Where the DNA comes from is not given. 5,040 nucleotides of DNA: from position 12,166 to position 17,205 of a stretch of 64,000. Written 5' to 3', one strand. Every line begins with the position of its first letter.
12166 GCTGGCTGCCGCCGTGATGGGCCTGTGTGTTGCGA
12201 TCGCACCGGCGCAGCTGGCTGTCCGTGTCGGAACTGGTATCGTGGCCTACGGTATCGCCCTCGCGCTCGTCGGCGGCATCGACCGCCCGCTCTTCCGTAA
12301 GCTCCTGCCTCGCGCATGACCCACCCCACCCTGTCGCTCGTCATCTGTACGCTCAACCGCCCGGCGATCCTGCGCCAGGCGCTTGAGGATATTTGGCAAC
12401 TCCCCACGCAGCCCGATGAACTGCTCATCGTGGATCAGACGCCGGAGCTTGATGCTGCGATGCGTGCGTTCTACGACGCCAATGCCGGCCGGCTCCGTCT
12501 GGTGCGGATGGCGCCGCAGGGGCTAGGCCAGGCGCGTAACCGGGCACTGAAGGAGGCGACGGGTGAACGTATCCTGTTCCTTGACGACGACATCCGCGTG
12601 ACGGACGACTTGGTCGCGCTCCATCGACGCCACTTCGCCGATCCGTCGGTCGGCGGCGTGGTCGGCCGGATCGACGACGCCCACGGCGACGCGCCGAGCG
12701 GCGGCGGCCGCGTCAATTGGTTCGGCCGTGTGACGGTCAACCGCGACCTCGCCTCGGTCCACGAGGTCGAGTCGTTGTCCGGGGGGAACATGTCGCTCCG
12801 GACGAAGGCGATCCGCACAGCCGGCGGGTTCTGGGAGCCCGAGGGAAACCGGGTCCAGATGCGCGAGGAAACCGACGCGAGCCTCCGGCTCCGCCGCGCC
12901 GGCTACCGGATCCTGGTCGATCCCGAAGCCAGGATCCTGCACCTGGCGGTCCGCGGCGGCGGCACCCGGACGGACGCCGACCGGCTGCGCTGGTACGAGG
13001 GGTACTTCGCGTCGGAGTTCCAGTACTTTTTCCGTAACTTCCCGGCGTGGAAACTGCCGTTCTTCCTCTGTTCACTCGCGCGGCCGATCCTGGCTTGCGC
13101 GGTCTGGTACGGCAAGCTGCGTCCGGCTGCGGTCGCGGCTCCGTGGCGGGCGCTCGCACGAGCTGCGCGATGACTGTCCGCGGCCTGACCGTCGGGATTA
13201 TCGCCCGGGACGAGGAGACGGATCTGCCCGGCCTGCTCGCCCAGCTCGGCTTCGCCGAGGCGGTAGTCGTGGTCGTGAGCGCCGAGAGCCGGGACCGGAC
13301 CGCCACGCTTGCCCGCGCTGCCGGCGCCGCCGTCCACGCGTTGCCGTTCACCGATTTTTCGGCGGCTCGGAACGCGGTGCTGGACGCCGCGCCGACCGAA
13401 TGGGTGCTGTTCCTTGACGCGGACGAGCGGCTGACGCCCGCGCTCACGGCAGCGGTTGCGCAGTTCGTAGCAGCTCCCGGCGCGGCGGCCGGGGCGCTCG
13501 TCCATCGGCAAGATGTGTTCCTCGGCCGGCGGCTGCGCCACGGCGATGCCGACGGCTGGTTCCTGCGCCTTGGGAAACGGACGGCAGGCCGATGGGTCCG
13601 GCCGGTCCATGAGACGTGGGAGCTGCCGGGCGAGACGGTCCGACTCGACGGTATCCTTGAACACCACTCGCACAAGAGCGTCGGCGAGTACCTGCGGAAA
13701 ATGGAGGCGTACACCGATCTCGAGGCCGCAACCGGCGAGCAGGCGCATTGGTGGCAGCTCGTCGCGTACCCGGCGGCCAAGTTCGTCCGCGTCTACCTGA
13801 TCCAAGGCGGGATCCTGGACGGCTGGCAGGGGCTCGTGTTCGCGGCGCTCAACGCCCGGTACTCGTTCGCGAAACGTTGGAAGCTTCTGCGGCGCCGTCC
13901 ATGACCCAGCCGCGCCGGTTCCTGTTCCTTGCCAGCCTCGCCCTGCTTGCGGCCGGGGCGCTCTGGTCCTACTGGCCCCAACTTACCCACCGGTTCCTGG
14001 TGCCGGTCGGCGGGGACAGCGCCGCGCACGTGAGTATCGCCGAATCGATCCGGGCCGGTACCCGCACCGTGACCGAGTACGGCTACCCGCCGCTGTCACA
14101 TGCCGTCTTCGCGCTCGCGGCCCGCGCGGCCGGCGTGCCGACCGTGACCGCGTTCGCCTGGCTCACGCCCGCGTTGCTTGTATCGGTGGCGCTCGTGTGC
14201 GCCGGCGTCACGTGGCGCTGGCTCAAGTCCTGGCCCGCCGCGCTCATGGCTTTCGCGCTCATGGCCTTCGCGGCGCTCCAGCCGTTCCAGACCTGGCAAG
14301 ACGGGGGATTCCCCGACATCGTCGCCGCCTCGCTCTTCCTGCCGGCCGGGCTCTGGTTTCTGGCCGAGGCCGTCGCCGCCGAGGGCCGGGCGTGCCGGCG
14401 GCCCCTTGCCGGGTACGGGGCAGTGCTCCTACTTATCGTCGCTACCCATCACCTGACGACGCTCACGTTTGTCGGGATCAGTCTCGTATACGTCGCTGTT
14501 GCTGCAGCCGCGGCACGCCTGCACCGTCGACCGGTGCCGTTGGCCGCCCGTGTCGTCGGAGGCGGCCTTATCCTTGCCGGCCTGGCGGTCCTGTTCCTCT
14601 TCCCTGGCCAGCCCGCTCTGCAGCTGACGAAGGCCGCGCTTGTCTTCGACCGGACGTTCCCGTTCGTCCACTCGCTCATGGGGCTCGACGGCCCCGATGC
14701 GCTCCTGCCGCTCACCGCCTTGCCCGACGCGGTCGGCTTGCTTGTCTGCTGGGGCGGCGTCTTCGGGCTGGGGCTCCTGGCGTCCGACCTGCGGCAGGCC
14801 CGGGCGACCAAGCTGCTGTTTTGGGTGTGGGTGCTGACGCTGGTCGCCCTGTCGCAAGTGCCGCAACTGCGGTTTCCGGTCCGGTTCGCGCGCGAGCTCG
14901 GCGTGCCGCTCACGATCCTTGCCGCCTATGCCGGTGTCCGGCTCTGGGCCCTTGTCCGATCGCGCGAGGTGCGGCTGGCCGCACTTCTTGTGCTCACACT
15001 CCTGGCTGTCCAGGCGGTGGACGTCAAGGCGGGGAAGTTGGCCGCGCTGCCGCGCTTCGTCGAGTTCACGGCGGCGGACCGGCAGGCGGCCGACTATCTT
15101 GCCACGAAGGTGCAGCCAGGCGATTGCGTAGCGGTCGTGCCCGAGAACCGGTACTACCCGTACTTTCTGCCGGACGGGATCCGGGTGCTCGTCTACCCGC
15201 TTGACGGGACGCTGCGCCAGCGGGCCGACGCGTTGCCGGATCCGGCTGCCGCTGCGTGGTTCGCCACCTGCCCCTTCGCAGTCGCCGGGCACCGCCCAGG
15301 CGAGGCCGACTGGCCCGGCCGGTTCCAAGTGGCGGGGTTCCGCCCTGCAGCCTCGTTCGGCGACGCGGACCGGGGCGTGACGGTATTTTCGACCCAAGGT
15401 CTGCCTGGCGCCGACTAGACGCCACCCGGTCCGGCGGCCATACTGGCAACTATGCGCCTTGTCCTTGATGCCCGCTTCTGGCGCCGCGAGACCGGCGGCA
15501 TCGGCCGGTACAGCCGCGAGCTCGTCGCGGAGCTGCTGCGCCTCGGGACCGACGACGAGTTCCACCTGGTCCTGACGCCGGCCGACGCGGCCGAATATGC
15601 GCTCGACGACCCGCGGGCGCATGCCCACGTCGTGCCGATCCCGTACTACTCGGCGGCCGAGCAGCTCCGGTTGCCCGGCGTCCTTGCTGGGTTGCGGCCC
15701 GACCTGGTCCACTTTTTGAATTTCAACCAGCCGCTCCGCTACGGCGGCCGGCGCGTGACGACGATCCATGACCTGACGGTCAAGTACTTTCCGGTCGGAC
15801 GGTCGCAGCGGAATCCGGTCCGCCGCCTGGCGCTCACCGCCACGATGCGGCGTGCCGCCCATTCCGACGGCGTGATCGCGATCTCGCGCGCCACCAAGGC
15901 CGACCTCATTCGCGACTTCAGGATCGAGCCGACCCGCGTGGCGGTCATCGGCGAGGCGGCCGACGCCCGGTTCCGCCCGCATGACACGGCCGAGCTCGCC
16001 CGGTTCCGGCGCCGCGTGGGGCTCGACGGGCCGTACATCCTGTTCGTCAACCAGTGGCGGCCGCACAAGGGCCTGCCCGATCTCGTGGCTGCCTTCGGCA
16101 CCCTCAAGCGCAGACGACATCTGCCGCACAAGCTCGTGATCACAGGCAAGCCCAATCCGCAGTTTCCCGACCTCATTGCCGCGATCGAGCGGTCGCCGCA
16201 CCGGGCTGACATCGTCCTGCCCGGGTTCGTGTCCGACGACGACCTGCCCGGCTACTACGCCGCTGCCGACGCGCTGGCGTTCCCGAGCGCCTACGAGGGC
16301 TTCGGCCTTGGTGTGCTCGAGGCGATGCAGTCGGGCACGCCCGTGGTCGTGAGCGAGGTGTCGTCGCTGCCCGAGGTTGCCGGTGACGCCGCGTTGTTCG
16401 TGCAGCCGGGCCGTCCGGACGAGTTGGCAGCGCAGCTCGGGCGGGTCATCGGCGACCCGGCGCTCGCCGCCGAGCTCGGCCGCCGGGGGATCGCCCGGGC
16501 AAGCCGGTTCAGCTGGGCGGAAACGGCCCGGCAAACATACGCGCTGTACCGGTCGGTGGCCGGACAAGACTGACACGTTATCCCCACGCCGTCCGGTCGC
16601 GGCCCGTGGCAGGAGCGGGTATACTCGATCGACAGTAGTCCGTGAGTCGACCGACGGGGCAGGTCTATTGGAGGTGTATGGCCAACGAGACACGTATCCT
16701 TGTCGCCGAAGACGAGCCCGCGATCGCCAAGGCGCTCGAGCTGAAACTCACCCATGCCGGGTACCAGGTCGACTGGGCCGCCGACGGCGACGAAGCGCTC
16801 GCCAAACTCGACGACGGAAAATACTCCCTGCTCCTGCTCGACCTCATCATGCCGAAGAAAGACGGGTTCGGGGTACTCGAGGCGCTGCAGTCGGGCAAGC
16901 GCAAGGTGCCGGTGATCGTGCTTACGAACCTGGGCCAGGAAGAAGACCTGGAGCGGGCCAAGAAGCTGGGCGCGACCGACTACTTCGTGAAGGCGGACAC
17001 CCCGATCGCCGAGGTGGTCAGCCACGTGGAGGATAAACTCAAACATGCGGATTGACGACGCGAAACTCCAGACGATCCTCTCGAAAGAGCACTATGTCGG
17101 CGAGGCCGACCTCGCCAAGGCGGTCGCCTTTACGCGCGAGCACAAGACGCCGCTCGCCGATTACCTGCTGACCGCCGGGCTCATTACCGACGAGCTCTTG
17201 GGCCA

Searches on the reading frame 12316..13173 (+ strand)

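Call 9: search_protein_families(library=pfam, proteins=[window:12316-13173:+], max_evalue=0.001)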
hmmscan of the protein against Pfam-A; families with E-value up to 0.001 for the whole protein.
window:12316-13173:+ (285 aa): 3 families
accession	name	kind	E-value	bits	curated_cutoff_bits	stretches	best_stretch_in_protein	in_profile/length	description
PF00535.33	Glycos_transf_2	-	1.2e-17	64.7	23.3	1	7-132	1-128/168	Glycosyl transferase family 2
PF13632.12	Glyco_trans_2_3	-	9.7e-12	45.5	27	1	86-277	2-189/198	Glycosyl transferase family group 2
PF13641.12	Glyco_tranf_2_3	-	7.6e-07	29.8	27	1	4-227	1-228/230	Glycosyltransferase like family 2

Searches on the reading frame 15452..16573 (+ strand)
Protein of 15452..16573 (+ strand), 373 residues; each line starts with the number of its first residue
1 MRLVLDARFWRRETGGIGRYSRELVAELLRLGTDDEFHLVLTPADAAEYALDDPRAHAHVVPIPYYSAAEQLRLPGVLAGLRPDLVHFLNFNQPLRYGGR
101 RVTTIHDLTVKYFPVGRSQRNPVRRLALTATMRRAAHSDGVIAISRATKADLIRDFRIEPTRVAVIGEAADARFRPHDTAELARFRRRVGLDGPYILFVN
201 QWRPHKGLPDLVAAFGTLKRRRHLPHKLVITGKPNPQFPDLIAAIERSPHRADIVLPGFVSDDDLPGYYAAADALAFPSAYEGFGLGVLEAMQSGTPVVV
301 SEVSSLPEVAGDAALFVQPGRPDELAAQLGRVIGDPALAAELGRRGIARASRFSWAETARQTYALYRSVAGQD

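Call 5: search_protein_families(library=pfam, proteins=[window:15452-16573:+], max_evalue=0.01)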
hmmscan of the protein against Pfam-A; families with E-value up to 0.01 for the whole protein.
window:15452-16573:+ (373 aa): 6 families
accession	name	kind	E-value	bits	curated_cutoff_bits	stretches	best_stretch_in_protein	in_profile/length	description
PF00534.26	Glycos_transf_1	-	2.7e-30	105.6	26.4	1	187-347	9-170/172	Glycosyl transferases group 1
PF13692.12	Glyco_trans_1_4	-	7.8e-27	94.7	27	1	194-335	2-142/142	Glycosyl transferases group 1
PF13439.12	Glyco_transf_4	-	7.4e-16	59.1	28.5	1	15-168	2-164/170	Glycosyltransferase Family 4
PF13579.12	Glyco_trans_4_4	-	2.9e-13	50.9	29.7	1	15-167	1-156/158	Glycosyl transferase 4-like domain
PF20706.3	GT4-conflict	-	5.8e-13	49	26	1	204-307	210-317/385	Family 4 Glycosyltransferase in conflict systems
PF13524.12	Glyco_trans_1_2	-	3.6e-07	30.7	25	1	227-361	16-141/144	Glycosyl transferase-like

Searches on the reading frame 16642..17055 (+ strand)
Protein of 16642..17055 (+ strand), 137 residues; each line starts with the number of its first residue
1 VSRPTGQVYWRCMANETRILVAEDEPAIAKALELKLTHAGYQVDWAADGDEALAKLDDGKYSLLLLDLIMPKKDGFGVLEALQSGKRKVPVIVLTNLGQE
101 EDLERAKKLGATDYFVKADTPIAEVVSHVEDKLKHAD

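Call 9: search_protein_families(library=pfam, proteins=[window:16642-17055:+], max_evalue=0.001)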
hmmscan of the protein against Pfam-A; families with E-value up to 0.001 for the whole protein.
window:16642-17055:+ (137 aa): 1 family
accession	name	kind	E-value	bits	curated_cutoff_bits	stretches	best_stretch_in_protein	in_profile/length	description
PF00072.30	Response_reg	-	1e-23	84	30.2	1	19-118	1-100/111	Response regulator receiver domain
